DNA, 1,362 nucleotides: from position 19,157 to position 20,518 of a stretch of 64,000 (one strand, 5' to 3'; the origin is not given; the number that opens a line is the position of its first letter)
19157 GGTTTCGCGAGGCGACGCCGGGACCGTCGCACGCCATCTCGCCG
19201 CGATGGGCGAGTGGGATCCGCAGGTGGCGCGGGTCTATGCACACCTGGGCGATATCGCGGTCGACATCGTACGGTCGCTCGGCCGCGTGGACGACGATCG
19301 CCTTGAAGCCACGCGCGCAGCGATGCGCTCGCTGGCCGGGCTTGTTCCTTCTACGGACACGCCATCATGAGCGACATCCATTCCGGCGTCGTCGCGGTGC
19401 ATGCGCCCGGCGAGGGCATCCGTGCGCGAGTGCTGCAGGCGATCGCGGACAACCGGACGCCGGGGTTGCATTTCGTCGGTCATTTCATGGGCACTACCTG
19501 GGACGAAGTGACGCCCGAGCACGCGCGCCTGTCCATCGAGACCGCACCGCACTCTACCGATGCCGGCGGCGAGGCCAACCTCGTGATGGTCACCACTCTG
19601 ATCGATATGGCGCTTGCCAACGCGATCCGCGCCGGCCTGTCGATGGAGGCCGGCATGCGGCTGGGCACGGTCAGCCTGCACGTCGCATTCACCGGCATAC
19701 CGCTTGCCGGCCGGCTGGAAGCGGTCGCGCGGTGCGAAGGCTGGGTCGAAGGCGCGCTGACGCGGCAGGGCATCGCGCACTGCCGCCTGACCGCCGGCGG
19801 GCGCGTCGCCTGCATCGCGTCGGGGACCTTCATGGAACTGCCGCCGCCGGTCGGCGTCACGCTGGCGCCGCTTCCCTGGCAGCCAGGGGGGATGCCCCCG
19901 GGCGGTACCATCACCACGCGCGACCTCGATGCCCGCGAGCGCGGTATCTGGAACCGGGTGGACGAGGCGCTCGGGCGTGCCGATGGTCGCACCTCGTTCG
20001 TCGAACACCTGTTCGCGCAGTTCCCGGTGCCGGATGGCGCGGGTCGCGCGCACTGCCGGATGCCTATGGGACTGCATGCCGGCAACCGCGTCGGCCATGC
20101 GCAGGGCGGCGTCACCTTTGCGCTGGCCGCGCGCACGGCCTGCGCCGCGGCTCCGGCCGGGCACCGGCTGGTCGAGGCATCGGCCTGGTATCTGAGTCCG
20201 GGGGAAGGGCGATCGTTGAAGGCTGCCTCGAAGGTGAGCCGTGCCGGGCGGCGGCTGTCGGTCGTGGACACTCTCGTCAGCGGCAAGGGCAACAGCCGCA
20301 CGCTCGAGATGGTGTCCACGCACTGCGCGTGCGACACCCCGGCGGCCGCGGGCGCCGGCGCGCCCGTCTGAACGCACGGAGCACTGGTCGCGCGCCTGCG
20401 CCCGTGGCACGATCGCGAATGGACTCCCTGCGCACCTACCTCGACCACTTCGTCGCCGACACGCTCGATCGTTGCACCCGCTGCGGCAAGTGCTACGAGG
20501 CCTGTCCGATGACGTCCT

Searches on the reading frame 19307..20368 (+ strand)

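Call 37: search_protein_families(library=pfam, proteins=[window:19307-20368:+], max_evalue=0.00001)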
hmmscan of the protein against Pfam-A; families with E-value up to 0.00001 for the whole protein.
window:19307-20368:+ (354 aa): 1 family
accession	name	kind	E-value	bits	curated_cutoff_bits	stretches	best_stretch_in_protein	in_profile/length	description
PF13622.12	4HBT_3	-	2.5e-06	28.1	24.3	1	261-332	7-75/83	Acyl-CoA thioesterase N-terminal domain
